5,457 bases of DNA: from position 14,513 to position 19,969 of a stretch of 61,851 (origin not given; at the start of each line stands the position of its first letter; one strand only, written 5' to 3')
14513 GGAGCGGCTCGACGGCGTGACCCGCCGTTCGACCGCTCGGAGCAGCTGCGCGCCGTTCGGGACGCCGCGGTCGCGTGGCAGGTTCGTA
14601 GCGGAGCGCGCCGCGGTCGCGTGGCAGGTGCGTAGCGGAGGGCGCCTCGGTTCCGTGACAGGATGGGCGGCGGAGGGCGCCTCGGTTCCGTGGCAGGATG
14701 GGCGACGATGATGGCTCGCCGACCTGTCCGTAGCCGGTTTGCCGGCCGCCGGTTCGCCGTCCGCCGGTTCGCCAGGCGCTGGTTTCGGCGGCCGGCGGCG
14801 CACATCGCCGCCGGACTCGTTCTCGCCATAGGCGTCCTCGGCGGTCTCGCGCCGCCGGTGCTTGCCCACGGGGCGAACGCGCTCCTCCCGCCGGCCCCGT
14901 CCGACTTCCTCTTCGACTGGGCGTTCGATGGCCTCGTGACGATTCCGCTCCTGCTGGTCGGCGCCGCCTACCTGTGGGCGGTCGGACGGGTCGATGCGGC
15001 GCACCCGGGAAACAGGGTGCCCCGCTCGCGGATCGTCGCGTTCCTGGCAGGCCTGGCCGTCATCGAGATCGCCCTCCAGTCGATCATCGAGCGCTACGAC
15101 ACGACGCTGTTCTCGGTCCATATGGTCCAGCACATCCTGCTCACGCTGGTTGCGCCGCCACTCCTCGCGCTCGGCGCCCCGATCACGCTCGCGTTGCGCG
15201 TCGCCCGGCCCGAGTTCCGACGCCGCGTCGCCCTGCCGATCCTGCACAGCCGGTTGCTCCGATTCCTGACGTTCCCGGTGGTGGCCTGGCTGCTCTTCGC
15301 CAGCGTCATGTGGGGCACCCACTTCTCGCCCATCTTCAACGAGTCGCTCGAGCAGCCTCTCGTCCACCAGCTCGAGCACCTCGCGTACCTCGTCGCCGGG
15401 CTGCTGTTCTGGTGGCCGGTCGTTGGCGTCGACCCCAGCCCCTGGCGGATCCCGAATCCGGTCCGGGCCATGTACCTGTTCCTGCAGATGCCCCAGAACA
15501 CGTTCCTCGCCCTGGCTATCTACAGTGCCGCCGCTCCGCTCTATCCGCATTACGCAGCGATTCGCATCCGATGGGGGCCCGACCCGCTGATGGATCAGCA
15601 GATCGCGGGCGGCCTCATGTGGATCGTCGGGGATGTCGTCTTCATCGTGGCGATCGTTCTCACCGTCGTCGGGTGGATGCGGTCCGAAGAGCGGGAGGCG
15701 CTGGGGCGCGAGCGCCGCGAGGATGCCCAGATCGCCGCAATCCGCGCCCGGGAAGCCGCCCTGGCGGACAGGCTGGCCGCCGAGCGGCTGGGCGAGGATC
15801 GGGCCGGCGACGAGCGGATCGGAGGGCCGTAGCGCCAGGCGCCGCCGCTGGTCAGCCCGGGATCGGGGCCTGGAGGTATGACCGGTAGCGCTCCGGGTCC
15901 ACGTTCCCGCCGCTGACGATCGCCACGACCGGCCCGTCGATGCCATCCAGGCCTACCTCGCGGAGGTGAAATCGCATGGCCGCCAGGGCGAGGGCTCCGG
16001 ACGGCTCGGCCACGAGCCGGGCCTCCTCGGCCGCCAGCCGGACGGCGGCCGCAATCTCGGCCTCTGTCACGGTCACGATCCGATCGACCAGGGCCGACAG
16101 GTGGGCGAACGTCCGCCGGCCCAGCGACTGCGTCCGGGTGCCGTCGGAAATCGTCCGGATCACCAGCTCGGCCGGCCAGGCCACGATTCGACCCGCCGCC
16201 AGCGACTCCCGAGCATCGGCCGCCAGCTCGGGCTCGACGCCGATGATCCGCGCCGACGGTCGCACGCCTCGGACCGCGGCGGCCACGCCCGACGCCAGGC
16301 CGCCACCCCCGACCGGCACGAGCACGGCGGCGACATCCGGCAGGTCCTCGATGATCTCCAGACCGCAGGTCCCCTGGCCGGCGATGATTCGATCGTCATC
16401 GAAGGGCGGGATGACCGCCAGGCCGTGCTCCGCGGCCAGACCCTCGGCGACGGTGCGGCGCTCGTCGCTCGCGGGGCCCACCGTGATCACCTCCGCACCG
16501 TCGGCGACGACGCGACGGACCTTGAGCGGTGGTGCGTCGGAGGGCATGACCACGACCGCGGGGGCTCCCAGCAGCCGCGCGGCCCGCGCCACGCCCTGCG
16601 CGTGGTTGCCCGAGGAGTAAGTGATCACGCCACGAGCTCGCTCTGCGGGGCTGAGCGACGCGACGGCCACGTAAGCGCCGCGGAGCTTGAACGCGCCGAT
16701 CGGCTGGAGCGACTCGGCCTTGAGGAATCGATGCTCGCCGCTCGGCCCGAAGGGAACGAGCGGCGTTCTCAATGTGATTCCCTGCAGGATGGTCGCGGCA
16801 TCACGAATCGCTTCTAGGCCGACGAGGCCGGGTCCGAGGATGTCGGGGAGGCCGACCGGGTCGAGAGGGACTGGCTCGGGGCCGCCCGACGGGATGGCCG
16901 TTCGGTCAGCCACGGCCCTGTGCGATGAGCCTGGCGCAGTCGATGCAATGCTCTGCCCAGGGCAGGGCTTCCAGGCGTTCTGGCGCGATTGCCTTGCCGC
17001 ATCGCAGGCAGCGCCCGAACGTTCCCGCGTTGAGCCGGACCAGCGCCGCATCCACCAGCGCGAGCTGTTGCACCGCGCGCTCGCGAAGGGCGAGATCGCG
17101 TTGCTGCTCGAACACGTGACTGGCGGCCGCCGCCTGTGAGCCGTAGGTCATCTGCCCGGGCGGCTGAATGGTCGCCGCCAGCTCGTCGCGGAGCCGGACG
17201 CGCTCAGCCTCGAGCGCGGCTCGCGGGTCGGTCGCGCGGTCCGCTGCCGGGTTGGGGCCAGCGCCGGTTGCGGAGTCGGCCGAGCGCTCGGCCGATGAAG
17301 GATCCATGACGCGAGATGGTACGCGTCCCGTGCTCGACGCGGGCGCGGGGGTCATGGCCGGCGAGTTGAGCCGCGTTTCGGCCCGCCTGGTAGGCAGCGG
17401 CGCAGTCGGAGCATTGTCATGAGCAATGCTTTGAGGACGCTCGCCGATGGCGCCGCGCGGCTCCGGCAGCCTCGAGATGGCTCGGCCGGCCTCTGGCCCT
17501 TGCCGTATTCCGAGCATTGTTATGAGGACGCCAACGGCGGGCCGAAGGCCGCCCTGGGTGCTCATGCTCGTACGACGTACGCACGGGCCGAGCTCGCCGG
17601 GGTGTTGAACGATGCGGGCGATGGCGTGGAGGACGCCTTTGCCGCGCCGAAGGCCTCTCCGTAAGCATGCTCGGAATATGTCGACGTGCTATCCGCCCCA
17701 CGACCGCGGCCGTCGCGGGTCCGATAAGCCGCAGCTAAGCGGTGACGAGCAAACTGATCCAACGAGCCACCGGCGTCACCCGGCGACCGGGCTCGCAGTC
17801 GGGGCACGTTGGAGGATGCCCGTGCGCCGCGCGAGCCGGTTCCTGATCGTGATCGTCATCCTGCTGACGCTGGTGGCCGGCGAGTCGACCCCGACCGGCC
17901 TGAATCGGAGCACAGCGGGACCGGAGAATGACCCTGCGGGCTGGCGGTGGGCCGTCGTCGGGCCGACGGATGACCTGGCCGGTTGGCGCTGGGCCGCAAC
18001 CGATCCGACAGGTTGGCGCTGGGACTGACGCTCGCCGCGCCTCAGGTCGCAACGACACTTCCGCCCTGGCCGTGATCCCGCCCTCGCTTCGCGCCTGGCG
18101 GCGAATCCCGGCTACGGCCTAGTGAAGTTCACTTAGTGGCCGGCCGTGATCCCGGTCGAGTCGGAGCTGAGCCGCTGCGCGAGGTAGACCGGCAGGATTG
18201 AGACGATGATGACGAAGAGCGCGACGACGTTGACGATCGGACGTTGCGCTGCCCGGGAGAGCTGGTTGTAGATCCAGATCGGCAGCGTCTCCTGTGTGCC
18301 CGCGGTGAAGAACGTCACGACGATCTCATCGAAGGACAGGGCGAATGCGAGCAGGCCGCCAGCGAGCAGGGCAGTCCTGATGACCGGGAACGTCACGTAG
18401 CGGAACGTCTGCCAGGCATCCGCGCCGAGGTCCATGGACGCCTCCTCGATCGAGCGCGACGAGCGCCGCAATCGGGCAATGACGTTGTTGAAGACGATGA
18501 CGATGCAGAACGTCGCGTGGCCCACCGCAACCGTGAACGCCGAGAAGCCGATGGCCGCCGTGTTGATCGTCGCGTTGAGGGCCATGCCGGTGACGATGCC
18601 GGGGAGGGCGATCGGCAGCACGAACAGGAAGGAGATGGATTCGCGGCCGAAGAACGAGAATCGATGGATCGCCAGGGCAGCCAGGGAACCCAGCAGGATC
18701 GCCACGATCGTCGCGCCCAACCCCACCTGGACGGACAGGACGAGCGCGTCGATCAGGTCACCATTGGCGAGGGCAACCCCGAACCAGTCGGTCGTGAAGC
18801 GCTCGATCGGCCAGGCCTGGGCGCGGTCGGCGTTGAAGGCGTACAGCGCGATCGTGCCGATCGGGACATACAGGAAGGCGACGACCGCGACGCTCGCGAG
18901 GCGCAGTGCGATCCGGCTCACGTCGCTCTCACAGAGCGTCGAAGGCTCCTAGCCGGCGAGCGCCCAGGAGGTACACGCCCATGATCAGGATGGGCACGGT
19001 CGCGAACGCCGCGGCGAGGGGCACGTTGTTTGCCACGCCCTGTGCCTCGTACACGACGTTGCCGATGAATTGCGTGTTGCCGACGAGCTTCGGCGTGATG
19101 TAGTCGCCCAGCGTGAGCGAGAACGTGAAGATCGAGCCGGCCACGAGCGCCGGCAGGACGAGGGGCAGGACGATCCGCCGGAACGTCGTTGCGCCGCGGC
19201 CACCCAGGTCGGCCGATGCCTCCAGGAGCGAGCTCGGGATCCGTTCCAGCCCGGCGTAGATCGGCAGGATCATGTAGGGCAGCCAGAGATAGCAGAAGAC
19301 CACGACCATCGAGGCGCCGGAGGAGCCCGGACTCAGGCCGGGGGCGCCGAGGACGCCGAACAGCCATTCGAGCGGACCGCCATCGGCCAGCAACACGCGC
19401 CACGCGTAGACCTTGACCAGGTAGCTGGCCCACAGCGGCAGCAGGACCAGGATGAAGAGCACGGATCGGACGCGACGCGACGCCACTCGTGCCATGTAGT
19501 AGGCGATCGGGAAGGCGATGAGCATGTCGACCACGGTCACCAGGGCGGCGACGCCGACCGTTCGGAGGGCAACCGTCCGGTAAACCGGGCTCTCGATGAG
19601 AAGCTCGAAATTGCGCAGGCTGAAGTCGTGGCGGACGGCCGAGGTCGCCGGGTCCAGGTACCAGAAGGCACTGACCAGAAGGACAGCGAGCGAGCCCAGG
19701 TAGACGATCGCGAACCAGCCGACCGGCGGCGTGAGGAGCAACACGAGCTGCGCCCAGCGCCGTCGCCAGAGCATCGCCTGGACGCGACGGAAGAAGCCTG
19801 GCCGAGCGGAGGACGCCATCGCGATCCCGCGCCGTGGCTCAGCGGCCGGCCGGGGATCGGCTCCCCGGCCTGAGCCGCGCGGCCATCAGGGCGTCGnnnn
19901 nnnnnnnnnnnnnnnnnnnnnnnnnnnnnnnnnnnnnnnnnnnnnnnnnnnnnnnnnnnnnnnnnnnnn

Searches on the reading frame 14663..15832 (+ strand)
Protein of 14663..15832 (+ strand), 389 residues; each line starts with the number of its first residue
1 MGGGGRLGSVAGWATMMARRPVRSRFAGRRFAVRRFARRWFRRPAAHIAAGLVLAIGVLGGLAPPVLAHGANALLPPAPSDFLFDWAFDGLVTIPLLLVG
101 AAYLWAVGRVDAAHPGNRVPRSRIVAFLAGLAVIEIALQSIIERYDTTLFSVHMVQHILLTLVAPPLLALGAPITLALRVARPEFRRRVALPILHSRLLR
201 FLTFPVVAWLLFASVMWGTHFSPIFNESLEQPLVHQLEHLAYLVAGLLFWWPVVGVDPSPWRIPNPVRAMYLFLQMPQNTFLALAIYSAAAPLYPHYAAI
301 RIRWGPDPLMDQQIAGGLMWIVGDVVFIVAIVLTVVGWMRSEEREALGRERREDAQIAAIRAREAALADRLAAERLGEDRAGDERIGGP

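Call 3: search_protein_families(library=pfam, proteins=[window:14663-15832:+], max_evalue=0.01)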
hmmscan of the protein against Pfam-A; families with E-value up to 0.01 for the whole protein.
window:14663-15832:+ (389 aa): 1 family
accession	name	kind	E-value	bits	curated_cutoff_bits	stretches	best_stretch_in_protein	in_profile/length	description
PF09678.15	Caa3_CtaG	-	4.1e-79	265.8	27.7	1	101-341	1-237/237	Cytochrome c oxidase caa3 assembly factor (Caa3_CtaG)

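Call 12: search_protein_families(library=ncbifam, proteins=[window:14663-15832:+], max_evalue=0.001)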
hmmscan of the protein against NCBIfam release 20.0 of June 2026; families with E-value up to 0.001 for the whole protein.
window:14663-15832:+ (389 aa): 1 family
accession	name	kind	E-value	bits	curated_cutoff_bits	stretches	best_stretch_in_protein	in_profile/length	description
TIGR02737.1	caa3_CtaG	equivalog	5.2e-18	65.6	279.35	1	93-299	16-214/281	cytochrome c oxidase assembly factor CtaG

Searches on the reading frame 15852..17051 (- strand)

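Call 10: search_protein_families(library=pfam, proteins=[window:15852-17051:-], max_evalue=0.001)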
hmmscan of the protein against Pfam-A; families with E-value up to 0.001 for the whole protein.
window:15852-17051:- (399 aa): 1 family
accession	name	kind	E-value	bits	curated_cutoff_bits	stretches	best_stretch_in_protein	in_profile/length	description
PF00291.31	PALP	-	3.4e-74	250.3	35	1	95-381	7-295/295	Pyridoxal-phosphate dependent enzyme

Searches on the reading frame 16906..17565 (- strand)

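Call 60: search_protein_families(library=pfam, proteins=[window:16906-17565:-], max_evalue=0.0001)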
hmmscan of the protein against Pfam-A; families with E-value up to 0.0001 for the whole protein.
window:16906-17565:- (219 aa): 1 family
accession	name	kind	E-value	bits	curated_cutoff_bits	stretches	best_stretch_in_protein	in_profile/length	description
PF01258.23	zf-dskA_traR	-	1.8e-12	47.5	24.9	1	181-212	1-32/36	Prokaryotic dksA/traR C4-type zinc finger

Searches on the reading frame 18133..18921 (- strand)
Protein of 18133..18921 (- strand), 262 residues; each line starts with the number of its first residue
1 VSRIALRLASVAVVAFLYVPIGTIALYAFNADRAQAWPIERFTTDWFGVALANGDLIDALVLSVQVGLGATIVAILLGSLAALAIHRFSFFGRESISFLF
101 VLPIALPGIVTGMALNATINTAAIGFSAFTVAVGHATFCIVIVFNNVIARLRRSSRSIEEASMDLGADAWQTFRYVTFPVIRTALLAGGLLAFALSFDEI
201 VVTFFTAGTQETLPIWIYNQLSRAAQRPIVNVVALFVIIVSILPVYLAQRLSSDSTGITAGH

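Call 10: search_protein_families(library=pfam, proteins=[window:18133-18921:-], max_evalue=0.001)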
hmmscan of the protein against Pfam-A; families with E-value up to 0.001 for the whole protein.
window:18133-18921:- (262 aa): 1 family
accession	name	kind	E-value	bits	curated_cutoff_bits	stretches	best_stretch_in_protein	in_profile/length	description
PF00528.27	BPD_transp_1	-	6.2e-12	46.1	26.4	1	74-251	1-177/184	Binding-protein-dependent transport system inner membrane component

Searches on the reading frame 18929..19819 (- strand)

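Call 10: search_protein_families(library=pfam, proteins=[window:18929-19819:-], max_evalue=0.001)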
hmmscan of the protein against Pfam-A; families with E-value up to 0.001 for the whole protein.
window:18929-19819:- (296 aa): 1 family
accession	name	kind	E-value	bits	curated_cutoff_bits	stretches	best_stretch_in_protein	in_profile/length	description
PF00528.27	BPD_transp_1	-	5e-13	49.6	26.4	1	103-280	2-164/184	Binding-protein-dependent transport system inner membrane component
